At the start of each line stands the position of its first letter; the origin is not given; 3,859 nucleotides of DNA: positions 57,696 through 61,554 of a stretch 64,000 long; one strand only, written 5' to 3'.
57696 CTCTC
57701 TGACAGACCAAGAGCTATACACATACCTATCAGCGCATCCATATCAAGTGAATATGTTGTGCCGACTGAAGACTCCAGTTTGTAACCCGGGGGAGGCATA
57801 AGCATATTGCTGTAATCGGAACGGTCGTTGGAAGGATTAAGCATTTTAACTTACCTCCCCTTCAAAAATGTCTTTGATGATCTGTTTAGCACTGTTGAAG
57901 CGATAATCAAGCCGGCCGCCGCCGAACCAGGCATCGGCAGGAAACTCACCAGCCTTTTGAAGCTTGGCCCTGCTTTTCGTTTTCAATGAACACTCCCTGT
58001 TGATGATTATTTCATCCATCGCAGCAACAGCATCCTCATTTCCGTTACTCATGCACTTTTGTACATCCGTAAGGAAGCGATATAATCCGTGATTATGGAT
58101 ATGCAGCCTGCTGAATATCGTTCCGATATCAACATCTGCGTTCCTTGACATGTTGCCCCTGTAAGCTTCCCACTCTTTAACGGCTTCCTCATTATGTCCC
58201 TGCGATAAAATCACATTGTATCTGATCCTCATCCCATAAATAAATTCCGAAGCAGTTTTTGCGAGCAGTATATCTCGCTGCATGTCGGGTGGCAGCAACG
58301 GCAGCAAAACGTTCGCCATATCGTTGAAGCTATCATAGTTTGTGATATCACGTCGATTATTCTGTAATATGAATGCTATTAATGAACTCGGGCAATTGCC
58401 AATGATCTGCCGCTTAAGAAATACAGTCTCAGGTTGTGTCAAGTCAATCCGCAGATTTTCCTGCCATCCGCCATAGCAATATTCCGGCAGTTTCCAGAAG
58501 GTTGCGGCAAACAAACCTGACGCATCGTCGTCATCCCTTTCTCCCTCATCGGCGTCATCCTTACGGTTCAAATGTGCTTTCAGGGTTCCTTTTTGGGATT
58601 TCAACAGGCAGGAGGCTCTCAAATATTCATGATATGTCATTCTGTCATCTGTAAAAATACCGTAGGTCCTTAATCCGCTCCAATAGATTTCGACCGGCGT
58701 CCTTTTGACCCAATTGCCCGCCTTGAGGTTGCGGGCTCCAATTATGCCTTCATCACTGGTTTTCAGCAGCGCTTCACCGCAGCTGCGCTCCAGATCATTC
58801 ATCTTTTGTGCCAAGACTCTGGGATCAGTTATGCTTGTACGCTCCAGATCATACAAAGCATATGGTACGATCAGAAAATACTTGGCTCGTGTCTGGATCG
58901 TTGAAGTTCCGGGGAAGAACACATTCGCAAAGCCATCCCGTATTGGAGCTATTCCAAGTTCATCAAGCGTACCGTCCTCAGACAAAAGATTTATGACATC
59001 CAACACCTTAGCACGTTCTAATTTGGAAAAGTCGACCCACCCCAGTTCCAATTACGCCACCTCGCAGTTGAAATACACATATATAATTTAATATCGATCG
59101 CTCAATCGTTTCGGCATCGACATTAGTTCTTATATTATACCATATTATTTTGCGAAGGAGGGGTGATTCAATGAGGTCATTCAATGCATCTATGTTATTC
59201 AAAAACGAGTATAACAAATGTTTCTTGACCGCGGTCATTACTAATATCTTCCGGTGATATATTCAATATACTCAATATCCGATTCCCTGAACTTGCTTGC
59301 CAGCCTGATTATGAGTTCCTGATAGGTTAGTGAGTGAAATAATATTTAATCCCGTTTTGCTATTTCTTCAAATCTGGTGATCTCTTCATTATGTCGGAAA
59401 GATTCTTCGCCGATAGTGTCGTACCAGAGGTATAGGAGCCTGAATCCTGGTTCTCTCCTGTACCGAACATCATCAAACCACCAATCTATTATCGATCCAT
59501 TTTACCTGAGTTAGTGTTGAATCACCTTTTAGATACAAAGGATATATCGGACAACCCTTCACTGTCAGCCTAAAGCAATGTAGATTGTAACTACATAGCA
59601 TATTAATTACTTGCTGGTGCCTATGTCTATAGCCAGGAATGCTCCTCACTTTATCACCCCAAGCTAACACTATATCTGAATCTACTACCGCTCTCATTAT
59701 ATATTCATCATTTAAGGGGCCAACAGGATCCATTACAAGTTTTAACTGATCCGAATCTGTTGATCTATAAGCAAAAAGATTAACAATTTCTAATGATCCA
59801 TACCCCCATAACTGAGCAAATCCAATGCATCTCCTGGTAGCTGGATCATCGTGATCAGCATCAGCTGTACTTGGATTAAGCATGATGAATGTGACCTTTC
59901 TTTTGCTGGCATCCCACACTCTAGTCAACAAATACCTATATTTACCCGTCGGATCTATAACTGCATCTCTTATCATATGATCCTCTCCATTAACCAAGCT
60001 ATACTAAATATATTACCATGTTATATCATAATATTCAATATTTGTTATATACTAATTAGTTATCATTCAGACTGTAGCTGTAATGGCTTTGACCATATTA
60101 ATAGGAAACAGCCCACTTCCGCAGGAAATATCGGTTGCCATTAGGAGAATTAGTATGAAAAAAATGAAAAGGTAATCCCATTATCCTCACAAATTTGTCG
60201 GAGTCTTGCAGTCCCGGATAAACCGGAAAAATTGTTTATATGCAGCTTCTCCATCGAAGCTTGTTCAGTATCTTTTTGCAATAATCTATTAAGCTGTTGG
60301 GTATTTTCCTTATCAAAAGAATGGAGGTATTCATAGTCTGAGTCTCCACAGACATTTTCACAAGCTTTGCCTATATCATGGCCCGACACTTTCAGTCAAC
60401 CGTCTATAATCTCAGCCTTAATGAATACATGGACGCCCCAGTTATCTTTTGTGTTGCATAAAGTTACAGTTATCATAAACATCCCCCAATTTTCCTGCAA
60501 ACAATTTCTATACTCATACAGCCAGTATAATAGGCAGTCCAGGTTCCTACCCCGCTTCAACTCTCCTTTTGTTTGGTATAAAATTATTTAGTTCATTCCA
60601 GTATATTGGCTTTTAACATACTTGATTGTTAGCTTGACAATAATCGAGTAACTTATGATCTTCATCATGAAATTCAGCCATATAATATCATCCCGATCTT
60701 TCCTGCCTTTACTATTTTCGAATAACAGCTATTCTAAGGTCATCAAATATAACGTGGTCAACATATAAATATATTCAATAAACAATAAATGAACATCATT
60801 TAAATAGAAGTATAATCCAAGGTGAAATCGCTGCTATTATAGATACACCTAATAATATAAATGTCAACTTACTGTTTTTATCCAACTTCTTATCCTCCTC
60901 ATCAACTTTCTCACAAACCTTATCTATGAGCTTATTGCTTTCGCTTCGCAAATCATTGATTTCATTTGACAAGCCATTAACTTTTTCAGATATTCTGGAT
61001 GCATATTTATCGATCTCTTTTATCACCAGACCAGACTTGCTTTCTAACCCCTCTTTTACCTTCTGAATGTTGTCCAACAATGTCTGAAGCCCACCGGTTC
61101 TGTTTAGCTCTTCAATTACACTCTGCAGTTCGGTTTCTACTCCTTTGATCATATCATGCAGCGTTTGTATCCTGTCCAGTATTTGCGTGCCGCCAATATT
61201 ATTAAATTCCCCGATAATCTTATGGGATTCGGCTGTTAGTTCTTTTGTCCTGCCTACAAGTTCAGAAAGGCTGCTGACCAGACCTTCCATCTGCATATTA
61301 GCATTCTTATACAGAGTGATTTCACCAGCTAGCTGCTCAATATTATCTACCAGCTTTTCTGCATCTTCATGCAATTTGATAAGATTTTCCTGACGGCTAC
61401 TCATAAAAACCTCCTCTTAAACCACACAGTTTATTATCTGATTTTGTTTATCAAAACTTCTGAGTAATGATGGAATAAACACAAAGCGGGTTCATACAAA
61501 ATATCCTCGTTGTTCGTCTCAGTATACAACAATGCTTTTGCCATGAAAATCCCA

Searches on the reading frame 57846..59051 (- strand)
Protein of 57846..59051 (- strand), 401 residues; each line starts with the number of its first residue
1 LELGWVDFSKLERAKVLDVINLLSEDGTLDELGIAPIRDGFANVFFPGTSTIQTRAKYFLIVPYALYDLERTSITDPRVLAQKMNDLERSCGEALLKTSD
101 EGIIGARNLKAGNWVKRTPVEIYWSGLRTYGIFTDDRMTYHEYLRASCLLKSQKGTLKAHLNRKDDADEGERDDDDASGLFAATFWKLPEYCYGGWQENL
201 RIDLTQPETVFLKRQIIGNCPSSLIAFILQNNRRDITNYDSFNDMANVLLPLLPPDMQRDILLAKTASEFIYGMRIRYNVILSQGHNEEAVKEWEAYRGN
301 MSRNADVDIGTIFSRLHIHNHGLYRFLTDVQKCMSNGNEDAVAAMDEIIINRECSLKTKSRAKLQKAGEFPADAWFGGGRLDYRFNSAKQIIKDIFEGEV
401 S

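Call 18: search_protein_families(library=pfam, proteins=[window:57846-59051:-], max_evalue=0.001)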
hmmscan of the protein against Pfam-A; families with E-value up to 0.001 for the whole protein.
window:57846-59051:- (401 aa): 1 family
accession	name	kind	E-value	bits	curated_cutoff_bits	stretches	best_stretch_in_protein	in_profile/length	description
PF19888.4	DUF6361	-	1.1e-22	81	25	1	3-133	4-131/388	Family of unknown function (DUF6361)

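Call 21: search_protein_families(library=padloc, proteins=[window:57846-59051:-], max_evalue=0.001)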
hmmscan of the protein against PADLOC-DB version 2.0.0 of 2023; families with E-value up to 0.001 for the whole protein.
window:57846-59051:- (401 aa): 1 family
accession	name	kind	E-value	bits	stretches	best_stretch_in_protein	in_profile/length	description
PDLC03828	ZacA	-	2.1e-91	305.5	1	3-398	5-393/396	-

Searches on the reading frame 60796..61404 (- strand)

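Call 21: search_protein_families(library=padloc, proteins=[window:60796-61404:-], max_evalue=0.001)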
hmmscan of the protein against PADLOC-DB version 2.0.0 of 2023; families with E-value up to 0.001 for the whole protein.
window:60796-61404:- (202 aa): 5 families
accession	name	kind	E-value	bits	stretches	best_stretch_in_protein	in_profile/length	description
PDLC03859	LmuB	-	0.00018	18.8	1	12-183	345-503/611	-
PDLC00638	ZorA2|ZorA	-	0.00032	17.6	1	78-179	323-423/545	MotA/ExbB/TolQ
PDLC00551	JetC2|JetC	-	0.00055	15.9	1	5-173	856-1024/1365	DUF3584 domain; MukB-like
PDLC00503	JetC1|JetC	-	0.00062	15.9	1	3-180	307-482/1146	DUF3584 domain; MukB-like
PDLC00598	ZorA1|ZorA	-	0.00099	15.6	0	17-163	346-496/663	MotA/ExbB/TolQ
